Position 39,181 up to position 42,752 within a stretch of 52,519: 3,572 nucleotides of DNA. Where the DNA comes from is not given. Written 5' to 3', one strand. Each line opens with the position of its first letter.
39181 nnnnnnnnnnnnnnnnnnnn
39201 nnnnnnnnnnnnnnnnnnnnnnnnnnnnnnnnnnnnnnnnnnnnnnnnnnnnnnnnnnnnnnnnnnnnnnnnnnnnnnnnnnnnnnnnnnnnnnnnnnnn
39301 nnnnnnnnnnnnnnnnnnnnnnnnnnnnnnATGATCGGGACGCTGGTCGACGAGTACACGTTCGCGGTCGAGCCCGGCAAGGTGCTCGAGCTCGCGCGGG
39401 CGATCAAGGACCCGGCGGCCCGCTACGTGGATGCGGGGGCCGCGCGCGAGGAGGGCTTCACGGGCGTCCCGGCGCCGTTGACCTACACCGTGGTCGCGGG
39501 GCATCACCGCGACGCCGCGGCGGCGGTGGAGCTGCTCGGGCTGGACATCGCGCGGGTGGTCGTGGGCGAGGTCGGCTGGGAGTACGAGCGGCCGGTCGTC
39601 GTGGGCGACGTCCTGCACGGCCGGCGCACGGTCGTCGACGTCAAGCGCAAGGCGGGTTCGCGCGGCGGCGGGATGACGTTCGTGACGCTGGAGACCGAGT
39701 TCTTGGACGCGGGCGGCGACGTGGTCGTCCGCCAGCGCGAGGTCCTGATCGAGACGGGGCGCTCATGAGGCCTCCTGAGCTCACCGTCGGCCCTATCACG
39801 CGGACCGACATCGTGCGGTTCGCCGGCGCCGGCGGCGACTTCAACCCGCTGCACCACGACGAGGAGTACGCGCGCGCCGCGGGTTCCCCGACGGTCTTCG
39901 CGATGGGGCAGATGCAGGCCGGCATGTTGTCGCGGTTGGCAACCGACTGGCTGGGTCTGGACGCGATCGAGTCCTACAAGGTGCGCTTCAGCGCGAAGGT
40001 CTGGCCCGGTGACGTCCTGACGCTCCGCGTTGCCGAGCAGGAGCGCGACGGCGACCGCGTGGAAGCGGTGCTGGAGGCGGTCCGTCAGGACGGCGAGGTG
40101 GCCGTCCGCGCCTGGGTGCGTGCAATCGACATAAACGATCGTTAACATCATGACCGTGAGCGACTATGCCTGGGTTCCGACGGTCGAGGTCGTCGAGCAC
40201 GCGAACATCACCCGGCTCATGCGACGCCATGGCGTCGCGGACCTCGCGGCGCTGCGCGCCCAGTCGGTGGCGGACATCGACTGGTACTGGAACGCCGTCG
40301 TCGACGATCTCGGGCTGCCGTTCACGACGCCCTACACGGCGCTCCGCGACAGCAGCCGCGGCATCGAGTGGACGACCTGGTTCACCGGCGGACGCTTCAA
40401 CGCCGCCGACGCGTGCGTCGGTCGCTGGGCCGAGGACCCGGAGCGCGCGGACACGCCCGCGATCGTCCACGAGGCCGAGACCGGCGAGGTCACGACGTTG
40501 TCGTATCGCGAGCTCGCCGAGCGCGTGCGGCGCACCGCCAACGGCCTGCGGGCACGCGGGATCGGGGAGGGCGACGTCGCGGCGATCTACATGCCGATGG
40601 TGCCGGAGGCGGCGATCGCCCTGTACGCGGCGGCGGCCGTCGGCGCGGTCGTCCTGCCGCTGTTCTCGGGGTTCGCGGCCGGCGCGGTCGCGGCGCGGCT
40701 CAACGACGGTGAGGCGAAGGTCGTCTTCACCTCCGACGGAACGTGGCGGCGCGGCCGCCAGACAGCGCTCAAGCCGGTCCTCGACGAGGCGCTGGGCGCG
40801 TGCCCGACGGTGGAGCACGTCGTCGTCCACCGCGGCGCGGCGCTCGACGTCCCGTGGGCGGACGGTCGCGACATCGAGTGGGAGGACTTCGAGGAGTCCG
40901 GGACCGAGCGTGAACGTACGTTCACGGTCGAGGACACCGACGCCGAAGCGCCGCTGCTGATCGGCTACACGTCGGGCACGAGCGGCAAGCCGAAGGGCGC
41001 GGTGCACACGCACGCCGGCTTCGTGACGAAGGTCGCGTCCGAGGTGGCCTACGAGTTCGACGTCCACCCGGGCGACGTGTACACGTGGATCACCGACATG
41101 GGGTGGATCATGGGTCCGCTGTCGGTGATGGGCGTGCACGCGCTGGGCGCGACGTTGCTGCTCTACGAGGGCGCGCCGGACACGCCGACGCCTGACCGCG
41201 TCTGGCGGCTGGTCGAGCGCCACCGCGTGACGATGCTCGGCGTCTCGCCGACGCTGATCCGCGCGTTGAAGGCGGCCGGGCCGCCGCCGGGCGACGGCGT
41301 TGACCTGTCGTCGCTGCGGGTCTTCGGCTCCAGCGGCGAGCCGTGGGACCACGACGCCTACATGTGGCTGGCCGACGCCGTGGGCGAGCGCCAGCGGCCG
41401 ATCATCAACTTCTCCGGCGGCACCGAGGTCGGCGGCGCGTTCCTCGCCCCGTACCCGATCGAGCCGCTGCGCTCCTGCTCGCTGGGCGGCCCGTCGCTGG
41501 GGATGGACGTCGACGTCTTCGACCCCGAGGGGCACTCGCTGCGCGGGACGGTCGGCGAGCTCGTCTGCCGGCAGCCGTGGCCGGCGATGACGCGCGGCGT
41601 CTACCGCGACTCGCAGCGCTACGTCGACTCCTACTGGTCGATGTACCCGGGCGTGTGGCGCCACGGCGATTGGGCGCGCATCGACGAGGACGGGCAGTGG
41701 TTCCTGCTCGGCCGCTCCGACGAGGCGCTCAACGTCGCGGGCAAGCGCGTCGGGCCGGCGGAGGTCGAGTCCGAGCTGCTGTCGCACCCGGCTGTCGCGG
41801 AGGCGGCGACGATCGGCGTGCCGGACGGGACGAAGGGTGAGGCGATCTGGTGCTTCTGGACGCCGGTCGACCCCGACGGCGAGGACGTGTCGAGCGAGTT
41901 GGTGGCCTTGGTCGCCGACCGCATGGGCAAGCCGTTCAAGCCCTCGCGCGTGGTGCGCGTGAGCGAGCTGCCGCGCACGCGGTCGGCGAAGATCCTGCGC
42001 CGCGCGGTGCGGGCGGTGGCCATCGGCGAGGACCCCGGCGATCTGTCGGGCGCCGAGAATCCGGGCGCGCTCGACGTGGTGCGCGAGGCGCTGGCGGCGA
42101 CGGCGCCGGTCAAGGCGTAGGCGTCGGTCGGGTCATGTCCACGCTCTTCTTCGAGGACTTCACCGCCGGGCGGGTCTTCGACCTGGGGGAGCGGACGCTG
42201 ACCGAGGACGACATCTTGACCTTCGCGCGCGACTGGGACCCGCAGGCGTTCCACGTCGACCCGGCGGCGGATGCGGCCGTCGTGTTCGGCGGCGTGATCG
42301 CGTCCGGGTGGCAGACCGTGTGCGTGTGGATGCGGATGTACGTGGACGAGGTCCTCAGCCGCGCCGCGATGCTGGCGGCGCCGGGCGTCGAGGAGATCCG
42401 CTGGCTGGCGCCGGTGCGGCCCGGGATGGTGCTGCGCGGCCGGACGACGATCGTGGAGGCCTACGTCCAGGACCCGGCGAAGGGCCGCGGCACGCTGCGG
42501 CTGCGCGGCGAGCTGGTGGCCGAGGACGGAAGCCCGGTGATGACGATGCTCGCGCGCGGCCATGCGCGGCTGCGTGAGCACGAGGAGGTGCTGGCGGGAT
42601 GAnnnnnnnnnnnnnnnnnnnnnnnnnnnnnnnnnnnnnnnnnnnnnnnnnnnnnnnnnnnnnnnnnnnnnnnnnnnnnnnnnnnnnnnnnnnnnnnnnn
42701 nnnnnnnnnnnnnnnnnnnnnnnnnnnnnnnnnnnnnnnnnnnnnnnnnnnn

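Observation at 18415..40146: Recurring palindromic operator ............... links five transcription units into one candidate acyl-CoA regulon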

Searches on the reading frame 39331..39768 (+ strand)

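Call 12: search_protein_families(library=pfam, proteins=[window:39331-39768:+])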
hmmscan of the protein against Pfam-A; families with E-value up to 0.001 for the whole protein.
window:39331-39768:+ (145 aa): 1 family
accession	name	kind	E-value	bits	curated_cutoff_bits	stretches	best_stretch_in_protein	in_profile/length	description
PF13452.11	FAS1_DH_region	-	7.3e-26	91.3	22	1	1-134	2-131/132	FAS1-like, dehydratase domain region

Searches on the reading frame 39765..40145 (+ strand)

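Call 9: search_protein_families(library=pfam, proteins=[window:39765-40145:+])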
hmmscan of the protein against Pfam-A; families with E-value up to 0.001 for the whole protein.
window:39765-40145:+ (126 aa): 2 families
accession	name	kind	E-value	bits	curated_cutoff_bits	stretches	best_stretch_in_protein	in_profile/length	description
PF01575.25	MaoC_dehydratas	-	1.2e-17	64.1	27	1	10-101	17-112/123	MaoC like domain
PF13452.11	FAS1_DH_region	-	7.5e-07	29.8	22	1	10-88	13-97/132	FAS1-like, dehydratase domain region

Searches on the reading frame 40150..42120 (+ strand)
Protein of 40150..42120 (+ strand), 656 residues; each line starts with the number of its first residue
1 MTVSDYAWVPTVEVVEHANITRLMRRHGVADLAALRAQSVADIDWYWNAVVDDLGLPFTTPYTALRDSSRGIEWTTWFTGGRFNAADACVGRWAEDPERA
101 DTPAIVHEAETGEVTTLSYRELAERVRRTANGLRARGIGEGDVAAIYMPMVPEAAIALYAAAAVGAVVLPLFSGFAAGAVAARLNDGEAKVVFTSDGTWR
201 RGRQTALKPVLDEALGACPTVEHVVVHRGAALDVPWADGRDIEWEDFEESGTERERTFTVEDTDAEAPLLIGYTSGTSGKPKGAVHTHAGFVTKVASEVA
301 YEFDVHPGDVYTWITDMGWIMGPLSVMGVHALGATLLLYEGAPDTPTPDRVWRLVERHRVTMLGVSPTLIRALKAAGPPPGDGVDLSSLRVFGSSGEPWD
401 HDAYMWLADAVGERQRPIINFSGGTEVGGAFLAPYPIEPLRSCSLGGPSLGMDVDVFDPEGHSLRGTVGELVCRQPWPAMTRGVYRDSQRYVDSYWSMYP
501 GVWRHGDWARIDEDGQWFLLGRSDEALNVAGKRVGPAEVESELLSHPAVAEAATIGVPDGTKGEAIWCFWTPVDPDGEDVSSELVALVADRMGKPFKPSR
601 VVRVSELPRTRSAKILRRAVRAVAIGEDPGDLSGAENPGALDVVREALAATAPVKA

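Call 9: search_protein_families(library=pfam, proteins=[window:40150-42120:+])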
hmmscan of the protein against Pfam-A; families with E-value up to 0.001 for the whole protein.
window:40150-42120:+ (656 aa): 3 families
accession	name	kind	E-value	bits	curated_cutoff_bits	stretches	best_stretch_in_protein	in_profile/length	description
PF00501.34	AMP-binding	-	2.3e-75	254.2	29.9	1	99-483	8-382/384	AMP-binding enzyme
PF13193.12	AMP-binding_C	-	2.6e-20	73.6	24.5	1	538-614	1-76/76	AMP-binding enzyme C-terminal domain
PF16177.11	ACAS_N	-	2.1e-09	37.5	27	1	34-89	3-55/55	Acetyl-coenzyme A synthetase N-terminus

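Call 52: search_protein_families(library=ncbifam, proteins=[window:40150-42120:+], max_evalue=0.00001)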
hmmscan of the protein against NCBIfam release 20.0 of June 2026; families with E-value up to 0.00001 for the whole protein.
window:40150-42120:+ (656 aa): 99 families (the best 25 are shown)
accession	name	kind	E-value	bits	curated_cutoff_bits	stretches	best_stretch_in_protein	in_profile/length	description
NF001208.0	PRK00174.1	subfamily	1.1e-169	565.8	657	1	28-648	25-645/649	acetate--CoA ligase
TIGR02188.1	Ac_CoA_lig_AcsA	equivalog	3.8e-168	560.6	724.95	1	32-646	7-628/629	acetate--CoA ligase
NF002937.0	PRK03584.1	subfamily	4.3e-132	441.5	639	1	4-648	4-652/657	acetoacetate--CoA ligase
NF007815.0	PRK10524.1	equivalog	1.5e-120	403.6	955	1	33-649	5-628/629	propionate--CoA ligase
TIGR02316.1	propion_prpE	equivalog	1.1e-111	374.4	827.4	1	35-649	6-627/628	propionate--CoA ligase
TIGR01217.1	ac_ac_CoA_syn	equivalog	2.8e-103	346.3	520.9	1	7-646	6-646/652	acetoacetate--CoA ligase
NF003313.0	PRK04319.1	equivalog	6.4e-98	328.4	729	1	75-636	35-573/574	acetate--CoA ligase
NF004837.0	PRK06187.1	subfamily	1.1e-64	218.7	476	1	107-622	29-520/531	long-chain-fatty-acid--CoA ligase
NF047394.1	AcylCoAsynMbcS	equivalog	1.1e-52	179.3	850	1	91-622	19-518/525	acyl-CoA synthetase MbcS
NF005714.0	PRK07529.1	subfamily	6.8e-50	170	632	1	95-626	42-578/640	acyl-CoA synthetase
NF006181.0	PRK08314.1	subfamily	1.6e-47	162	705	1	116-621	49-551/563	long-chain-fatty-acid--CoA ligase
TIGR01733.1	AA-adenyl-dom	subfamily_domain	4.2e-46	157.6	317.4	1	118-553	1-408/409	amino acid adenylation domain-containing protein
NF006182.0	PRK08316.1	subfamily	5.3e-45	153.9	663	1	107-622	32-515/523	fatty acyl-CoA synthetase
TIGR02262.1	benz_CoA_lig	subfamily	6.5e-44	150.5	375.25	1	82-621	2-506/508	benzoate-CoA ligase family protein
TIGR03098.1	ligase_PEP_1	hypoth_equivalog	1.1e-43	149.5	592.35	1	102-621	16-515/517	acyl-CoA ligase (AMP-forming), exosortase A system-associated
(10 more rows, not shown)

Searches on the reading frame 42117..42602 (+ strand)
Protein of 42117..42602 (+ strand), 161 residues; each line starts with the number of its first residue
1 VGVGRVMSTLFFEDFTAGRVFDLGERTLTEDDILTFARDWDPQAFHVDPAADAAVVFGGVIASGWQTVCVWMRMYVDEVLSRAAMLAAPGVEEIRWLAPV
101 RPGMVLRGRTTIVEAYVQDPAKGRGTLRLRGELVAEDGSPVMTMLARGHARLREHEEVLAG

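Call 12: search_protein_families(library=pfam, proteins=[window:42117-42602:+])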
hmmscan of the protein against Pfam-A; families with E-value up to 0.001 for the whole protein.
window:42117-42602:+ (161 aa): 2 families
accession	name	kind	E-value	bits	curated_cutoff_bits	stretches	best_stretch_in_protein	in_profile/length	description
PF01575.25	MaoC_dehydratas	-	4.2e-15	55.9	27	1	18-114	7-103/123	MaoC like domain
PF13452.11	FAS1_DH_region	-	0.00056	20.5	22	1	18-144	4-132/132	FAS1-like, dehydratase domain region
